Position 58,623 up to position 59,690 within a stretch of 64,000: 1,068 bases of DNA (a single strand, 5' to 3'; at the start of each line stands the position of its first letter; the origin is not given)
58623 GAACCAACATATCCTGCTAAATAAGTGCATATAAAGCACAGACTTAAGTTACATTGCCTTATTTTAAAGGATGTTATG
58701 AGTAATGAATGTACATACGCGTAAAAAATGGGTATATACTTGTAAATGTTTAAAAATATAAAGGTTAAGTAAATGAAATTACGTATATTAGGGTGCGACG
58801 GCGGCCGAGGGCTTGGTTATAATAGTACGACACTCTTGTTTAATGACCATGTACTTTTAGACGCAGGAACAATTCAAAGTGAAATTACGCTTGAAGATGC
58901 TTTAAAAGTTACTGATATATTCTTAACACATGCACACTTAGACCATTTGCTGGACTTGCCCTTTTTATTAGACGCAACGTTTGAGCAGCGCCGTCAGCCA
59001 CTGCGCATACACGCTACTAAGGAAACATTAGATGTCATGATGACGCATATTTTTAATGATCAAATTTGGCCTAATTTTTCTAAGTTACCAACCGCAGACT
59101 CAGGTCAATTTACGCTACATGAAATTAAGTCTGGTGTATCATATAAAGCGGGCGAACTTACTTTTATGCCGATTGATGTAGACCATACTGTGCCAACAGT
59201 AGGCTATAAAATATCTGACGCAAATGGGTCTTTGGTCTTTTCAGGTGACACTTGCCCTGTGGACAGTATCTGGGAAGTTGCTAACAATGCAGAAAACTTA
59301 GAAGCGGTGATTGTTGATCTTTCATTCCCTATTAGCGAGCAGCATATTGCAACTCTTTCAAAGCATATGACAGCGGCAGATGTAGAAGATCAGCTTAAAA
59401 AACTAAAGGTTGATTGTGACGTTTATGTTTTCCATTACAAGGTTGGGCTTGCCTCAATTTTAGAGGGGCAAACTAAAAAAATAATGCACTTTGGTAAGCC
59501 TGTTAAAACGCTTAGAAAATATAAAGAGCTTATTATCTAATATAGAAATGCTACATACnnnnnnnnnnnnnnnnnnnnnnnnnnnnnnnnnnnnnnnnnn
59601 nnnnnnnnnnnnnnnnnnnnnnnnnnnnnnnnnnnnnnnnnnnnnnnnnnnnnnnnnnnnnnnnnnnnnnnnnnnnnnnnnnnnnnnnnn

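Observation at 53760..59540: Neighbourhood of second-messenger turnover genes: RelA/SpoT-like HD hydrolase, GGDEF-EAL sensor, phhA and a class II cNMP phosphodiesterase-like enzyme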

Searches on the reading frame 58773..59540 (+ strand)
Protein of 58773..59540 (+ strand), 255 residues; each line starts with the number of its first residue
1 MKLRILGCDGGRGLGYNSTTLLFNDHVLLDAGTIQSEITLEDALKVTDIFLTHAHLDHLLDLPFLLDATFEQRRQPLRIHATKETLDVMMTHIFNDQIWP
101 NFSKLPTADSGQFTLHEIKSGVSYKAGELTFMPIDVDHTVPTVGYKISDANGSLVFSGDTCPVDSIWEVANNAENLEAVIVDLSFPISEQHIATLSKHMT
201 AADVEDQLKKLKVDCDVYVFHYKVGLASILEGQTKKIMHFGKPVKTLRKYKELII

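Call 3: search_protein_families(library=pfam, proteins=[window:58773-59540:+], max_evalue=0.01)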
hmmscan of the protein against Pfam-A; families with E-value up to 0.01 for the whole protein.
window:58773-59540:+ (255 aa): 3 families
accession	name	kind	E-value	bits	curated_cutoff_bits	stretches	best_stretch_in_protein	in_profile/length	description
PF12706.13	Lactamase_B_2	-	2.6e-16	60.3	27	1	40-212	25-191/200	Beta-lactamase superfamily domain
PF02112.21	PDEase_II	-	1.1e-11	44.8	23.7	1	45-106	82-145/340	cAMP phosphodiesterases class-II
PF00753.33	Lactamase_B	-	1.8e-08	35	22.7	1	24-186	15-162/196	Metallo-beta-lactamase superfamily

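Call 4: search_protein_families(library=ncbifam, proteins=[window:58773-59540:+], max_evalue=0.01)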
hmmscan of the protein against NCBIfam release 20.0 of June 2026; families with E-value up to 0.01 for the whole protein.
window:58773-59540:+ (255 aa): 16 families
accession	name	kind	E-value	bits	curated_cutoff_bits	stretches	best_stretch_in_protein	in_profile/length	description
TIGR02651.1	RNase_Z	equivalog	5.5e-18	65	292.95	2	24-149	27-149/302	ribonuclease Z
NF000801.0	PRK00055.1-3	equivalog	4.1e-15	55.6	252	2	1-149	2-154/307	ribonuclease Z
NF041851.1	cyc_nuc_deg_phdiest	equivalog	1.6e-12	47.4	400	1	1-174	1-178/253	cyclic nucleotide-degrading phosphodiesterase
NF041257.1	GntH_guanitoxin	equivalog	1.8e-10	40.2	333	1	43-174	65-210/374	guanitoxin biosynthesis MBL fold metallo-hydrolase GntH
NF002558.0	PRK02126.1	subfamily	1.2e-09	37.7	315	1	26-99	29-99/345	ribonuclease Z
NF000806.0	PRK00055.2-4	equivalog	2.6e-09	36.7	363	1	43-195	51-214/280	ribonuclease Z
NF000800.0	PRK00055.1-1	equivalog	8.7e-06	24.9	398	1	43-150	54-153/305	ribonuclease Z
NF002553.0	PRK02113.1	equivalog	2.1e-05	24.1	386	1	26-148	46-162/252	MBL fold metallo-hydrolase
TIGR03307.1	PhnP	equivalog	9.1e-05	21.9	272.25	0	123-212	126-215/249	phosphonate metabolism protein PhnP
NF038231.1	MBL_Geo_Pelo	equivalog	0.00014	21.6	360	1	25-150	44-164/250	GPMC system MBL fold metallohydrolase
NF000805.0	PRK00055.2-3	equivalog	0.00021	20.6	416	0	42-153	52-156/307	ribonuclease Z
NF047419.1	RNase_J1_RnjA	exception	0.0012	17.7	820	1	40-164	54-166/549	ribonuclease J1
TIGR03675.1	arCOG00543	equivalog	0.0036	15.6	580.2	1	46-91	229-269/631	beta-CASP ribonuclease aCPSF1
NF000804.0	PRK00055.2-1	equivalog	0.0043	16.2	402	0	156-214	205-260/306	ribonuclease Z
TIGR02649.1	true_RNase_BN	exception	0.0075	15.3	563.7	0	44-147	54-149/304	ribonuclease BN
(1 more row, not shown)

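Call 6: search_solved_structures(query=window:58773-59540:+, max_evalue=1, show_alignments=3)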
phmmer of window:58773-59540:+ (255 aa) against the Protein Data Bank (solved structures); distinct sequences matched with E-value up to 1: 26.
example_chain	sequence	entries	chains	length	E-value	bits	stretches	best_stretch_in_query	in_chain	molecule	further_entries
4ojv_A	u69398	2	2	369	4.5e-08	36.4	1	39-103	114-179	3',5'-cyclic-nucleotide phosphodiesterase 1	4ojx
1y44_A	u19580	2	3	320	0.00013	25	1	43-220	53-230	Ribonuclease Z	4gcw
8gyg_A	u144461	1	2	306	0.002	21.1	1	18-72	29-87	Arysulfatase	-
2fk6_A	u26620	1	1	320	0.0032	20.5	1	43-220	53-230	RIBONUCLEASE Z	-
6kns_A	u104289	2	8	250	0.012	18.6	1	1-185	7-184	Putative metal-dependent hydrolase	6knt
3bk1_A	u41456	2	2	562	0.028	17.4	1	40-127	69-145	Metal dependent hydrolase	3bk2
6i1d_A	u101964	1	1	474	0.049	16.6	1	42-118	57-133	Endoribonuclease YSH1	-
6j4n_A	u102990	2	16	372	0.067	16.2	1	41-167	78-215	Metallo-beta-lactamases PNGM-1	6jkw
7bz3_A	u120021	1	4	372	0.067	16.2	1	41-167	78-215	Metallo-beta-lactamase PNGM-1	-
7byq_A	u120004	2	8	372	0.068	16.1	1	41-167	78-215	Metallo-beta-lactamase PNGM-1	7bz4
2cbn_A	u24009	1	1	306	0.16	15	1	44-102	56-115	RIBONUCLEASE Z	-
5ahu_B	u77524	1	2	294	0.22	14.5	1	52-150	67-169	FARNESYL PYROPHOSPHATE SYNTHASE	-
3ie0_A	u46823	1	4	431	0.23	14.4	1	42-159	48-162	Ribonuclease TTHA0252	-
2dkf_A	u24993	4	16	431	0.23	14.4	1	42-159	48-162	metallo-beta-lactamase superfamily protein | Ribonuclease TTHA0252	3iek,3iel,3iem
3idz_A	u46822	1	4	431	0.23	14.4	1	42-159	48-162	Ribonuclease TTHA0252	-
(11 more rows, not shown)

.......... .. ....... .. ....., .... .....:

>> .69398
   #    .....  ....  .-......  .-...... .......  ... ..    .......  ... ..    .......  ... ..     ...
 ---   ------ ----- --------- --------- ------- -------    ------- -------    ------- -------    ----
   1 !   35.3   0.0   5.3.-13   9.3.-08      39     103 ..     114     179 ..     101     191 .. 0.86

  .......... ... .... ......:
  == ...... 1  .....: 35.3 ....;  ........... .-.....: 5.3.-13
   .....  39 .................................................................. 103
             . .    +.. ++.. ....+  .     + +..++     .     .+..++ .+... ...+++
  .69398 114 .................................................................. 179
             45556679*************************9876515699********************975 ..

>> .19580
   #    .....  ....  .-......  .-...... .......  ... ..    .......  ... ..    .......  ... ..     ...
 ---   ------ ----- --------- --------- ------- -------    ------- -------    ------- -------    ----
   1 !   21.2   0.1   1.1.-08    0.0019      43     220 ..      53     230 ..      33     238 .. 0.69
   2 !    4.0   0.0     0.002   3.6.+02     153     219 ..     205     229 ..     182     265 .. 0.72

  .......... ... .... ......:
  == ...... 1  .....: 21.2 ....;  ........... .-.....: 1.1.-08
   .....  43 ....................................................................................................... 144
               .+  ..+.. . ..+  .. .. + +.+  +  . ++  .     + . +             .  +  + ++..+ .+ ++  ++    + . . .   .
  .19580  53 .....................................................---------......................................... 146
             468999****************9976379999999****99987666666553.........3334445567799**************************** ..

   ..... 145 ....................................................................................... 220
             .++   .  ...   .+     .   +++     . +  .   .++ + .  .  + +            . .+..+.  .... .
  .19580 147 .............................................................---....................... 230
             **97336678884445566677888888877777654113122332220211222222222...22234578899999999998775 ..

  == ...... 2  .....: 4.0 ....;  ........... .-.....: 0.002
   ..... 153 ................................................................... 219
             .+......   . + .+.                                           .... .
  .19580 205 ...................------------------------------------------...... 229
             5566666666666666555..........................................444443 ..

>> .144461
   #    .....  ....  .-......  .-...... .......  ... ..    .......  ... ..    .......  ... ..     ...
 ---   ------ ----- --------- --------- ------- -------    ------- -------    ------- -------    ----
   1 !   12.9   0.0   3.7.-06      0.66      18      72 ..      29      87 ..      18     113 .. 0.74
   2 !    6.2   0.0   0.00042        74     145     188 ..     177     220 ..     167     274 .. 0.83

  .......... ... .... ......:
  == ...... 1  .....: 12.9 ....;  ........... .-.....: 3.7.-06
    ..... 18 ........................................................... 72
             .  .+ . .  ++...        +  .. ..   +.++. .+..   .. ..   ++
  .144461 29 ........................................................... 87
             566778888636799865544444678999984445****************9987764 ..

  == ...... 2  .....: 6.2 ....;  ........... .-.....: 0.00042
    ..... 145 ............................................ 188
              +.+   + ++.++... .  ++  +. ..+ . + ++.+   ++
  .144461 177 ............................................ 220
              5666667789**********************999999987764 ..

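Call 8: find_homologous_proteins(query=window:58773-59540:+, max_evalue=0.001)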
Query window:58773-59540:+ (255 aa): 423 proteins with E <= 0.001 among 983 candidates; the best 120 are listed.
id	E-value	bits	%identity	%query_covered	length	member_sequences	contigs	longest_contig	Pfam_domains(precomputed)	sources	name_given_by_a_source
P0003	1.2e-167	574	100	100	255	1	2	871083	PF12706.14,PF02112.22,PF23023.2,PF00753.34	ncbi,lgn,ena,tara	tara:strand:- start:45624 stop:46391 length:768 start_codon:yes stop_codon:yes gene_type:complete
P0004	6.0e-139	480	80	100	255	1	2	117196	PF12706.14,PF02112.22,PF23023.2,PF00753.34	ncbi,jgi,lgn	ncbi:MAG: ribonuclease BN (tRNA processing enzyme) [Alphaproteobacteria bacterium]|jgi:ribonuclease 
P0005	9.9e-129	446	74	100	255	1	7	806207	PF12706.14,PF02112.22,PF23023.2,PF00753.34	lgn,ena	-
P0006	4.0e-128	444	75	100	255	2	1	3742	PF12706.14,PF02112.22,PF23023.2,PF00753.34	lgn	-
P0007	1.0e-125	436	74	100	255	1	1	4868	PF12706.14,PF02112.22,PF23023.2,PF00753.34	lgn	-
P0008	2.4e-125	435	75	100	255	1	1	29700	PF12706.14,PF02112.22,PF23023.2,PF00753.34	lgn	-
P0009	7.2e-124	430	73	100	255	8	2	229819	PF12706.14,PF02112.22,PF23023.2,PF00753.34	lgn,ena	-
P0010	8.2e-122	424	72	99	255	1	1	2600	PF12706.14,PF02112.22,PF23023.2,PF00753.34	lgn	-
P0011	1.9e-120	419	68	100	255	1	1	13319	PF12706.14,PF02112.22,PF23023.2,PF00753.34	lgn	-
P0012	2.9e-120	419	71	100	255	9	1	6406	PF12706.14,PF02112.22,PF23023.2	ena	-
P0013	5.7e-120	418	69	100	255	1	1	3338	PF12706.14,PF02112.22,PF23023.2,PF00753.34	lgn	-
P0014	3.0e-117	409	68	100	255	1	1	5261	PF12706.14,PF02112.22,PF23023.2,PF00753.34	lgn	-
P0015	2.6e-115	402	67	100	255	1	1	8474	PF12706.14,PF02112.22,PF23023.2,PF00753.34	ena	-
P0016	2.7e-113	396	65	100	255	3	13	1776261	PF12706.14,PF02112.22,PF23023.2,PF00753.34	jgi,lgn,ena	jgi:ribonuclease BN (tRNA processing enzyme)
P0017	8.7e-113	394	68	99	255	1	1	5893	PF12706.14,PF02112.22,PF23023.2,PF00753.34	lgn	-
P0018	1.0e-110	387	64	100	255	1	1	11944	PF12706.14,PF02112.22,PF23023.2,PF00753.34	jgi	jgi:ribonuclease BN (tRNA processing enzyme)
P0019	1.1e-110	387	66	99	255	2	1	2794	PF12706.14,PF02112.22,PF23023.2,PF00753.34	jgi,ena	-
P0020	3.0e-109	383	65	100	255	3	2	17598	PF12706.14,PF02112.22,PF23023.2,PF00753.34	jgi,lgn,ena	jgi:ribonuclease BN (tRNA processing enzyme)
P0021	3.3e-109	382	61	100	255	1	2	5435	PF12706.14,PF02112.22,PF23023.2,PF00753.34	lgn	-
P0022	2.4e-108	380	64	99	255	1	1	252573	PF12706.14,PF02112.22,PF23023.2,PF00753.34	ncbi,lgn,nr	ncbi:MAG: MBL fold metallo-hydrolase [Proteobacteria bacterium]|nr:MBL fold metallo-hydrolase [Pseud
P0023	1.3e-107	377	62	99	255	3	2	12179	PF12706.14,PF02112.22,PF23023.2,PF00753.34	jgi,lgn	jgi:ribonuclease BN (tRNA processing enzyme)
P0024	2.7e-107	376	66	99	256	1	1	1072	PF12706.14,PF02112.22,PF23023.2,PF00753.34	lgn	-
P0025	2.9e-106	373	64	99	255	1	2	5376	PF12706.14,PF02112.22,PF23023.2,PF00753.34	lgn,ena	-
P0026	3.5e-105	369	60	97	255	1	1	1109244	PF12706.14,PF02112.22,PF23023.2,PF00753.34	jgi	jgi:ribonuclease BN (tRNA processing enzyme)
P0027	1.9e-104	367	61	99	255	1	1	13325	PF12706.14,PF02112.22,PF23023.2,PF00753.34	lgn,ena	-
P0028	5.2e-103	362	62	98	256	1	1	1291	PF12706.14,PF02112.22,PF23023.2,PF00753.34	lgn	-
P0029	8.6e-103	361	62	100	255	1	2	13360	PF12706.14,PF02112.22,PF23023.2,PF00753.34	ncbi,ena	-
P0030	7.6e-102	358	61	98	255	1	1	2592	PF12706.14,PF02112.22,PF23023.2,PF00753.34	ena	-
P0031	4.0e-99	349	59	99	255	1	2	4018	PF12706.14,PF02112.22,PF23023.2,PF00753.34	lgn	-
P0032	1.9e-98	347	60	99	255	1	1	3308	PF12706.14,PF02112.22,PF23023.2,PF00753.34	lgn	-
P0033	2.0e-98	347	60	99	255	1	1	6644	PF12706.14,PF02112.22,PF23023.2,PF00753.34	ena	-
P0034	3.1e-98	346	58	100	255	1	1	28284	PF12706.14,PF02112.22,PF23023.2,PF00753.34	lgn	-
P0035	3.4e-98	346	60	97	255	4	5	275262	PF12706.14,PF02112.22,PF23023.2,PF00753.34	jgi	jgi:ribonuclease BN (tRNA processing enzyme)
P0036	2.5e-96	340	57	99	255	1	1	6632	PF12706.14,PF02112.22,PF23023.2,PF00753.34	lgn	-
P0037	6.8e-96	339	57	99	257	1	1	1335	PF12706.14,PF02112.22,PF23023.2,PF00753.34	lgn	-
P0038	1.5e-95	338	58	99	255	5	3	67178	PF12706.14,PF02112.22,PF23023.2,PF00753.34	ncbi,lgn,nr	ncbi:MAG: 3',5'-cyclic-nucleotide phosphodiesterase [Pseudomonadota bacterium]|nr:3',5'-cyclic-nucle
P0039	1.9e-93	331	56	99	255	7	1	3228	PF12706.14,PF02112.22,PF23023.2,PF00753.34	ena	-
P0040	5.8e-93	329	56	99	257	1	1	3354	PF12706.14,PF02112.22,PF23023.2,PF00753.34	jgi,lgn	jgi:ribonuclease BN (tRNA processing enzyme)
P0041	5.5e-92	326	58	98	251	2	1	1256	PF12706.14,PF02112.22,PF23023.2,PF00753.34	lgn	-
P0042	6.2e-92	326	55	99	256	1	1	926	PF12706.14,PF02112.22,PF23023.2,PF00753.34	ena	-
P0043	1.4e-88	315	53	93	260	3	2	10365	PF12706.14,PF02112.22,PF23023.2,PF00753.34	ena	-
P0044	9.2e-86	306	59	93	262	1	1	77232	PF12706.14,PF02112.22,PF23023.2,PF00753.34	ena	-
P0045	3.6e-82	294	51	99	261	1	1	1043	PF12706.14,PF02112.22,PF23023.2,PF00753.34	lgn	-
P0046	1.8e-71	259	47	99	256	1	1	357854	PF12706.14,PF02112.22,PF23023.2,PF00753.34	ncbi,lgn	-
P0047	7.0e-64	234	44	97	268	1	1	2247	PF12706.14,PF02112.22,PF23023.2,PF00753.34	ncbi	-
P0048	5.0e-57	212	41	92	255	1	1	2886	PF12706.14,PF02112.22,PF23023.2,PF00753.34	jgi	jgi:ribonuclease BN (tRNA processing enzyme)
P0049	1.6e-56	210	39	98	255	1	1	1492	PF12706.14,PF02112.22,PF23023.2,PF00753.34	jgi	jgi:cAMP phosphodiesterase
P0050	2.7e-56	209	40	98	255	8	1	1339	PF12706.14,PF02112.22,PF23023.2,PF00753.34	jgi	jgi:cAMP phosphodiesterase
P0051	3.8e-56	209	39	98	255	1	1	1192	PF12706.14,PF02112.22,PF00753.34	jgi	jgi:cAMP phosphodiesterase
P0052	3.9e-56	209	40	98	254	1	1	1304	PF12706.14,PF02112.22,PF23023.2,PF00753.34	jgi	jgi:ribonuclease BN (tRNA processing enzyme)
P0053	7.5e-56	208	39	98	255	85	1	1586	PF12706.14,PF02112.22,PF23023.2,PF00753.34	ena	-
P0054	1.9e-55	206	39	98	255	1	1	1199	PF12706.14,PF02112.22,PF23023.2,PF00753.34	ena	-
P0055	2.1e-55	206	38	98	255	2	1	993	PF12706.14,PF02112.22,PF23023.2,PF00753.34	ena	-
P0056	2.4e-55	206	40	98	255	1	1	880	PF12706.14,PF02112.22,PF23023.2,PF00753.34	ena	-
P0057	2.8e-55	206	38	93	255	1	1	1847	PF12706.14,PF02112.22,PF23023.2,PF00753.34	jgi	jgi:cAMP phosphodiesterase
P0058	3.1e-55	206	38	98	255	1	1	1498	PF12706.14,PF02112.22,PF23023.2,PF00753.34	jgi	jgi:cAMP phosphodiesterase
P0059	5.4e-55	205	38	93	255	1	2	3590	PF12706.14,PF02112.22,PF23023.2,PF00753.34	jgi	jgi:cAMP phosphodiesterase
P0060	5.9e-55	205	42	88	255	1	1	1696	PF12706.14,PF02112.22,PF23023.2,PF00753.34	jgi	jgi:cAMP phosphodiesterase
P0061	1.1e-54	204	40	96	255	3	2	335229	PF12706.14,PF02112.22,PF23023.2,PF00753.34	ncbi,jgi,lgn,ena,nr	ncbi:MAG: Beta-lactamase-like protein [Proteobacteria bacterium]|nr:Beta-lactamase-like protein [Pse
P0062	2.3e-54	203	42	95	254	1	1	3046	PF12706.14,PF02112.22,PF23023.2,PF00753.34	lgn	-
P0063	5.3e-54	202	38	98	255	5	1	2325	PF12706.14,PF02112.22,PF23023.2,PF00753.34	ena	-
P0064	8.4e-54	201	40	88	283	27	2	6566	PF12706.14,PF02112.22,PF23023.2,PF00753.34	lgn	-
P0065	1.9e-53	200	41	88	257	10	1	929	PF12706.14,PF02112.22,PF23023.2,PF00753.34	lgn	-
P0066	2.3e-53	200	41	88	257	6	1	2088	PF12706.14,PF02112.22,PF23023.2,PF00753.34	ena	-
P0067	4.0e-53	199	38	98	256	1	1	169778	PF12706.14,PF02112.22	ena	-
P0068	4.1e-53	199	39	95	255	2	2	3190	PF12706.14,PF02112.22,PF23023.2,PF00753.34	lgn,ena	-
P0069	5.1e-53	198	39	95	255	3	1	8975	PF12706.14,PF02112.22,PF23023.2,PF00753.34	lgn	-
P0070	9.3e-53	198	39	89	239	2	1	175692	PF12706.14,PF02112.22,PF00753.34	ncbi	-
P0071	1.0e-52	197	40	93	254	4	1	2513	PF12706.14,PF02112.22,PF23023.2,PF00753.34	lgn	-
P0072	1.1e-52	197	40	89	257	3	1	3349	PF12706.14,PF02112.22,PF23023.2,PF00753.34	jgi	-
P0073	1.3e-52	197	41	88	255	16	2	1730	PF12706.14,PF02112.22,PF23023.2,PF00753.34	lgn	-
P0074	1.3e-52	197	36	98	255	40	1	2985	PF12706.14,PF02112.22,PF23023.2,PF00753.34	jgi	jgi:cAMP phosphodiesterase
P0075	1.7e-52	197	39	96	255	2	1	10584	PF12706.14,PF02112.22,PF23023.2,PF00753.34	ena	-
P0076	2.0e-52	196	42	88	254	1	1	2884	PF12706.14,PF02112.22,PF23023.2,PF00753.34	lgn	-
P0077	2.1e-52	196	42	88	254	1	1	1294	PF12706.14,PF02112.22,PF23023.2,PF00753.34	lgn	-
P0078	2.1e-52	196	37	98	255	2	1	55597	PF12706.14,PF02112.22,PF23023.2,PF00753.34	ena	-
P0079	2.2e-52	196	42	88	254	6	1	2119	PF12706.14,PF02112.22,PF23023.2,PF00753.34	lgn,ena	-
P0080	2.4e-52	196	40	88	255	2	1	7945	PF12706.14,PF02112.22,PF23023.2,PF00753.34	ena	-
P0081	2.9e-52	196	41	88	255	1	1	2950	PF12706.14,PF02112.22,PF23023.2,PF00753.34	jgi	jgi:ribonuclease BN (tRNA processing enzyme)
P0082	3.1e-52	196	41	88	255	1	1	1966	PF12706.14,PF02112.22,PF23023.2,PF00753.34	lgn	-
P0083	3.3e-52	196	39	88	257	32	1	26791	PF12706.14,PF02112.22,PF23023.2,PF00753.34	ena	-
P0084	3.8e-52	196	39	88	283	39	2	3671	PF12706.14,PF02112.22,PF23023.2,PF00753.34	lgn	-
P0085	5.9e-52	195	39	96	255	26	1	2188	PF12706.14,PF02112.22,PF23023.2,PF00753.34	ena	-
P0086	6.6e-52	195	41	88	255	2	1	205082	PF12706.14,PF02112.22,PF23023.2,PF00753.34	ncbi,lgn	-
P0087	7.9e-52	195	41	88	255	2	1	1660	PF12706.14,PF02112.22,PF23023.2,PF00753.34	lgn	-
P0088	1.2e-51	194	43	88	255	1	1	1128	PF12706.14,PF02112.22,PF23023.2,PF00753.34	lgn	-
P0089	1.2e-51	194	39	88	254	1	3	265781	PF12706.14,PF02112.22,PF23023.2,PF00753.34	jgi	-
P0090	1.3e-51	194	39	88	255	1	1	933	PF12706.14,PF02112.22,PF23023.2,PF00753.34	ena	-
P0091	1.4e-51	194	42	88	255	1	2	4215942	PF12706.14,PF02112.22,PF23023.2,PF00753.34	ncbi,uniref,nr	ncbi:3',5'-cyclic-nucleotide phosphodiesterase [Ferribacterium limneticum]|uniref:3',5'-cyclic-nucle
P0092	1.4e-51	194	41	88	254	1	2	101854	PF12706.14,PF02112.22,PF23023.2,PF00753.34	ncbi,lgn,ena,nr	ncbi:MAG: 3',5'-cyclic-nucleotide phosphodiesterase [Gammaproteobacteria bacterium]|nr:3',5'-cyclic-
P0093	1.6e-51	194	43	88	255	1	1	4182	PF12706.14,PF02112.22,PF23023.2,PF00753.34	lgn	-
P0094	2.3e-51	193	42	89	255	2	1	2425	PF12706.14,PF02112.22,PF23023.2,PF00753.34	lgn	-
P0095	2.3e-51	193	38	93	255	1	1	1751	PF12706.14,PF02112.22,PF23023.2,PF00753.34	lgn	-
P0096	2.5e-51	193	41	88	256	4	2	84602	PF12706.14,PF02112.22,PF23023.2,PF00753.34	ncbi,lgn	-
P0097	3.0e-51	193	37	98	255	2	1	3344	PF12706.14,PF02112.22,PF23023.2,PF00753.34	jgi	jgi:cAMP phosphodiesterase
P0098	3.1e-51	193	41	88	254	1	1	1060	PF12706.14,PF02112.22,PF23023.2,PF00753.34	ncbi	-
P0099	3.1e-51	193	43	88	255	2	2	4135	PF12706.14,PF02112.22,PF23023.2,PF00753.34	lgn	-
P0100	3.2e-51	193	41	88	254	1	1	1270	PF12706.14,PF02112.22,PF23023.2,PF00753.34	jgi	jgi:ribonuclease BN (tRNA processing enzyme)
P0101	3.6e-51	192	41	88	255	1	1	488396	PF12706.14,PF02112.22,PF23023.2,PF00753.34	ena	-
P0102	3.6e-51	192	42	88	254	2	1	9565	PF12706.14,PF02112.22,PF23023.2,PF00753.34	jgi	-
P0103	4.2e-51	192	40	88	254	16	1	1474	PF12706.14,PF02112.22,PF23023.2,PF00753.34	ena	-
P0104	4.9e-51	192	40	88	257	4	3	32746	PF12706.14,PF02112.22,PF23023.2,PF00753.34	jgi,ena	-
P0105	5.0e-51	192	39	88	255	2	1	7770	PF12706.14,PF02112.22,PF23023.2,PF00753.34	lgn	-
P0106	6.0e-51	192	40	88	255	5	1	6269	PF12706.14,PF02112.22,PF23023.2,PF00753.34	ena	-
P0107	7.1e-51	191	39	88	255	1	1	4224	PF12706.14,PF02112.22,PF23023.2,PF00753.34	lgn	-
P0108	7.2e-51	191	38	93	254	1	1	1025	PF12706.14,PF02112.22,PF23023.2,PF00753.34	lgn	-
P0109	1.0e-50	191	41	88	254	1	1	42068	PF12706.14,PF02112.22,PF23023.2,PF00753.34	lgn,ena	-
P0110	1.2e-50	191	38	88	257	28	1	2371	PF12706.14,PF02112.22,PF23023.2,PF00753.34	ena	-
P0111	1.4e-50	190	39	89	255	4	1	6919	PF12706.14,PF02112.22,PF23023.2,PF00753.34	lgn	-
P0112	1.5e-50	190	39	88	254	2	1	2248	PF12706.14,PF02112.22,PF23023.2,PF00753.34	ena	-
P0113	1.8e-50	190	39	98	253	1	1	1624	PF12706.14,PF02112.22,PF23023.2,PF00753.34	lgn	-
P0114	1.8e-50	190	41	93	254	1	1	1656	PF12706.14,PF02112.22,PF23023.2,PF00753.34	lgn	-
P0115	2.3e-50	190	39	93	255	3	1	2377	PF12706.14,PF02112.22,PF23023.2,PF00753.34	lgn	-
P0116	2.4e-50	190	39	98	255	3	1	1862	PF12706.14,PF02112.22,PF23023.2,PF00753.34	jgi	jgi:ribonuclease BN (tRNA processing enzyme)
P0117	2.5e-50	190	37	98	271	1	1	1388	PF12706.14,PF02112.22,PF23023.2,PF00753.34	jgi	-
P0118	3.1e-50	189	34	97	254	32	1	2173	PF12706.14,PF02112.22,PF23023.2,PF00753.34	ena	-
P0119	3.5e-50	189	38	93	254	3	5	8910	PF12706.14,PF02112.22,PF23023.2,PF00753.34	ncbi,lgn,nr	ncbi:MAG: 3',5'-cyclic-nucleotide phosphodiesterase [Proteobacteria bacterium]|nr:3',5'-cyclic-nucle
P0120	4.6e-50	189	39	88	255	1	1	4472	PF12706.14,PF02112.22,PF23023.2,PF00753.34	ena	-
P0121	4.9e-50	189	41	88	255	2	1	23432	PF12706.14,PF02112.22,PF23023.2,PF00753.34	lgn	-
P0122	5.0e-50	189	39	88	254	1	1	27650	PF12706.14,PF02112.22,PF23023.2,PF00753.34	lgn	-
